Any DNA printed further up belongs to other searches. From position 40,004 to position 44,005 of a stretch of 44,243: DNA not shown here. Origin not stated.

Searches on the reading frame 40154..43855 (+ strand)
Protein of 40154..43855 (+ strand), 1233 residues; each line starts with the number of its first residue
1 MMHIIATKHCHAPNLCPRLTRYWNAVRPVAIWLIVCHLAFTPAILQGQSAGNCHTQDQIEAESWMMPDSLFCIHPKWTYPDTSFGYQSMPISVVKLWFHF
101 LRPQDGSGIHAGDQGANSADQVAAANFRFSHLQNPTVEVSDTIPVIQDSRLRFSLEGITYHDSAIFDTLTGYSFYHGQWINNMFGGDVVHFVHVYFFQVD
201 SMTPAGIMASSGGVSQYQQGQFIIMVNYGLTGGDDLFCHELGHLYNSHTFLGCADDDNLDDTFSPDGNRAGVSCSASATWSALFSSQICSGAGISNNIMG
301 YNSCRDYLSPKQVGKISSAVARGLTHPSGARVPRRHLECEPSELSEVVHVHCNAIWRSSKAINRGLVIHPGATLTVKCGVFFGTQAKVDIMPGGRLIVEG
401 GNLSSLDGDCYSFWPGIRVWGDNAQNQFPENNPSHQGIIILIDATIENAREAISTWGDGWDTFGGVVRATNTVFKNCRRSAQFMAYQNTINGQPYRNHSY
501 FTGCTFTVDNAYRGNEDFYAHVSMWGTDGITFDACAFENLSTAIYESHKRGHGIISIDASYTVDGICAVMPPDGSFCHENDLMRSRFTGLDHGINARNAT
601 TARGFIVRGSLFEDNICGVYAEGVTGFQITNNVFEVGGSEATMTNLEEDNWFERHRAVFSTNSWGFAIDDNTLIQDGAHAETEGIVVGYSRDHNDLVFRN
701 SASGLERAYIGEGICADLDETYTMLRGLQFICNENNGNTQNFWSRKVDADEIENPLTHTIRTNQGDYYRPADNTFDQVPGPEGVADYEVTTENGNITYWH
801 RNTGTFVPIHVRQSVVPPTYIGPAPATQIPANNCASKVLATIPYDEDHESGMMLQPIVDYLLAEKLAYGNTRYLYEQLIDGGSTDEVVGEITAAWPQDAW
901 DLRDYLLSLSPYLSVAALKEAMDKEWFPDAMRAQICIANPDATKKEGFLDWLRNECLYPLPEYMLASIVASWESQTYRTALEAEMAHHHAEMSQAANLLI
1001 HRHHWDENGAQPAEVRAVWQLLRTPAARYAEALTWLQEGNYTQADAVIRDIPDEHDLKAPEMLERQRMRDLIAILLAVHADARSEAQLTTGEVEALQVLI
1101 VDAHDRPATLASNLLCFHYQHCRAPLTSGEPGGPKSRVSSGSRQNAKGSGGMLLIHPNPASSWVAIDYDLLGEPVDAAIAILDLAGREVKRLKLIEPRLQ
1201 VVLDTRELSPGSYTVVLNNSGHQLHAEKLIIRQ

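Call 93: search_protein_families(library=pfam, proteins=[window:40154-43855:+], max_evalue=0.001)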
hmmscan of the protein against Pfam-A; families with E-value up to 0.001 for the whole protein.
window:40154-43855:+ (1233 aa): 2 families
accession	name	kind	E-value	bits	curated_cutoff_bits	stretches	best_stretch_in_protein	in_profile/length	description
PF18962.6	Por_Secre_tail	-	1.4e-07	32.1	27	1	1155-1231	1-75/75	Secretion system C-terminal sorting domain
PF05572.19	Peptidase_M43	-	7.6e-05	23.1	23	1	237-320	72-151/152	Pregnancy-associated plasma protein-A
